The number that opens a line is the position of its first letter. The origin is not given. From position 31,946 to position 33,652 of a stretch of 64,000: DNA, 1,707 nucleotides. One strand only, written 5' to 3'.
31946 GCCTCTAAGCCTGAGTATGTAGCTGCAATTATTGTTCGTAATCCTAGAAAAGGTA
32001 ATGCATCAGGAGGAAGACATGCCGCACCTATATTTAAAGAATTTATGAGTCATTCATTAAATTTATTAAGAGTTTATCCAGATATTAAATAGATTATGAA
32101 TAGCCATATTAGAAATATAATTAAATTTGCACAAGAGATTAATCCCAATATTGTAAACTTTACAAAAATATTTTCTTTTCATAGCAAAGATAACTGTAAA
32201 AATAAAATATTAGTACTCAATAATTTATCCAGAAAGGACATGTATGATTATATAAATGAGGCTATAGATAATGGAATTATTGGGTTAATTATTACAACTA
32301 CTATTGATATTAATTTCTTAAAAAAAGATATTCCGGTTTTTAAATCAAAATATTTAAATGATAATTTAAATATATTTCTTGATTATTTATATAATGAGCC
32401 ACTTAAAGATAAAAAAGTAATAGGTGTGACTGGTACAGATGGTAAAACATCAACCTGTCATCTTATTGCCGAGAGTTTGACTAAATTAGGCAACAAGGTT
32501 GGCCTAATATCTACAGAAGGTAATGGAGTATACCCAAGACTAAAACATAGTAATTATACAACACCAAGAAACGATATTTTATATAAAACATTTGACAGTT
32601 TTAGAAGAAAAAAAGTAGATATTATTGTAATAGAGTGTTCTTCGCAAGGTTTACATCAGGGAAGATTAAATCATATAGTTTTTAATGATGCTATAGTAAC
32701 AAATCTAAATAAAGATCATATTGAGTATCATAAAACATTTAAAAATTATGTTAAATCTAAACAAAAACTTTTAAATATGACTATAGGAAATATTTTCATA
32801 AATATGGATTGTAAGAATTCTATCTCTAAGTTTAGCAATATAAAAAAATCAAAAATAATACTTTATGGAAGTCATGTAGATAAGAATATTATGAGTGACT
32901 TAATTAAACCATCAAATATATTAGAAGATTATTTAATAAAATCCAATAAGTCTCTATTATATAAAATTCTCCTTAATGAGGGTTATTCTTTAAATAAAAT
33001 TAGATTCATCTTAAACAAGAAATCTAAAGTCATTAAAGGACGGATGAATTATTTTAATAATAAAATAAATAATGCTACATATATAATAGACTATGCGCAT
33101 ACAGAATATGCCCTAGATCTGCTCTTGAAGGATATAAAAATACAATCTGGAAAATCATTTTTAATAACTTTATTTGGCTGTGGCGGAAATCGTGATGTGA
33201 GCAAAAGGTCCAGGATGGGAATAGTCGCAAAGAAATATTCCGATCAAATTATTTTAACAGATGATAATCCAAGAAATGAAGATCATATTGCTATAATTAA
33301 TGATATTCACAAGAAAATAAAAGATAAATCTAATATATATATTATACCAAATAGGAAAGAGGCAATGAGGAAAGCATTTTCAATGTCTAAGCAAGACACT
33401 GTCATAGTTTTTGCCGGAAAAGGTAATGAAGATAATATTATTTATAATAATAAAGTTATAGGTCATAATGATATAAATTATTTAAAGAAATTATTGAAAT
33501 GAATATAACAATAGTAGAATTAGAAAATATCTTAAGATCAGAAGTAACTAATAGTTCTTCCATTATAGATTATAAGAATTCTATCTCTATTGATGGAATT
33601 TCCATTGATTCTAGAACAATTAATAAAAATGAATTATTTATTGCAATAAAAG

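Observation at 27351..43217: Rearranged dcw cluster: ftsZ relocated to directly after ftsL, ahead of ftsI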

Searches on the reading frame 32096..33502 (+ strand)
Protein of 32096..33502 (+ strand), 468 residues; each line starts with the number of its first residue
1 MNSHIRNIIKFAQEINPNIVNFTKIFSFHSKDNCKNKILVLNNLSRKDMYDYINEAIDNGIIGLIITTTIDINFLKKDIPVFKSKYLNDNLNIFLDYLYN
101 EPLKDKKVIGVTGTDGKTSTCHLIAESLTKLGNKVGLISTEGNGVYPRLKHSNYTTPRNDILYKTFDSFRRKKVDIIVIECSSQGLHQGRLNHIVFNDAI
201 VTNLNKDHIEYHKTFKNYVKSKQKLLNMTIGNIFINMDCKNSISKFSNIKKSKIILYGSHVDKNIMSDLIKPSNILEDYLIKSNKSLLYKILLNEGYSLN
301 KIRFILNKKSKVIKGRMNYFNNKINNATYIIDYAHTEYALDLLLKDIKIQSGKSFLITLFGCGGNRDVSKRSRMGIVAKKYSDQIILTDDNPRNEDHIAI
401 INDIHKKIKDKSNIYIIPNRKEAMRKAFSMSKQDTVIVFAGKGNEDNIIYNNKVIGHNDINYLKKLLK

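Call 3: search_protein_families(library=ncbifam, proteins=[window:32096-33502:+])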
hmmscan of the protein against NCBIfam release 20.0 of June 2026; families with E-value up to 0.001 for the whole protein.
window:32096-33502:+ (468 aa): 22 families
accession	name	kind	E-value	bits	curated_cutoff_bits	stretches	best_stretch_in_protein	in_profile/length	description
TIGR01085.1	murE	subfamily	1.7e-97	327.3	257.3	2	297-467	304-471/472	UDP-N-acetylmuramyl-tripeptide synthetase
NF001126.0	PRK00139.1-4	equivalog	7e-94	315.1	373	1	26-467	26-482/486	UDP-N-acetylmuramoyl-L-alanyl-D-glutamate--2,6-diaminopimelate ligase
NF008896.0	PRK11929.1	equivalog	1.1e-85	288.3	1023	2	23-241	29-249/965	bifunctional UDP-N-acetylmuramoyl-L-alanyl-D-glutamate--2,6-diaminopimelate ligase MurE/UDP-N-acetylmuramoyl-tripeptide--D-alanyl-D-alanine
NF001123.0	PRK00139.1-1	equivalog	7.4e-82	275.6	586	2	287-467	312-489/493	UDP-N-acetylmuramoyl-L-alanyl-D-glutamate--2,6-diaminopimelate ligase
NF001124.0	PRK00139.1-2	equivalog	3.8e-79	266.7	476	2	291-467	317-492/500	UDP-N-acetylmuramoyl-L-alanyl-D-glutamate--2,6-diaminopimelate ligase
NF010628.0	PRK14022.1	equivalog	7.8e-54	183.2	536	1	18-452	31-465/483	UDP-N-acetylmuramoyl-L-alanyl-D-glutamate--L-lysine ligase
NF001130.0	PRK00139.2-4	equivalog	7.4e-38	130.5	715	2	311-446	354-489/516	UDP-N-acetylmuramoyl-L-alanyl-D-glutamate--2,6-diaminopimelate ligase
NF001129.0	PRK00139.2-3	equivalog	2.7e-27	95.5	762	2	309-458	349-505/517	UDP-N-acetylmuramoyl-L-alanyl-D-glutamate--2,6-diaminopimelate ligase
TIGR02068.2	cya_phycin_syn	equivalog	9.4e-27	93.4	850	2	308-440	714-847/862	cyanophycin synthetase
NF001127.0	PRK00139.2-1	equivalog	4.1e-23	81.9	997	2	312-445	355-488/520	UDP-N-acetylmuramoyl-L-alanyl-D-glutamate--2,6-diaminopimelate ligase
NF010623.0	PRK14016.1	subfamily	1e-21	76.9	877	2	309-440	717-850/871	cyanophycin synthetase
NF001131.0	PRK00139.2-5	equivalog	1.6e-19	70.1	1000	1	92-445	95-460/483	UDP-N-acetylmuramoyl-L-alanyl-D-glutamate--2,6-diaminopimelate ligase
TIGR01087.1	murD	equivalog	4.4e-17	62.3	211.95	1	104-440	102-416/441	UDP-N-acetylmuramoyl-L-alanine--D-glutamate ligase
TIGR01082.1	murC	equivalog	1.1e-13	51.1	335.1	2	189-264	161-238/449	UDP-N-acetylmuramate--L-alanine ligase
NF053647.1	pMurD2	equivalog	2.6e-13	49.7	550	1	103-448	96-399/405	pseudomurein biosynthesis peptide ligase pMurD2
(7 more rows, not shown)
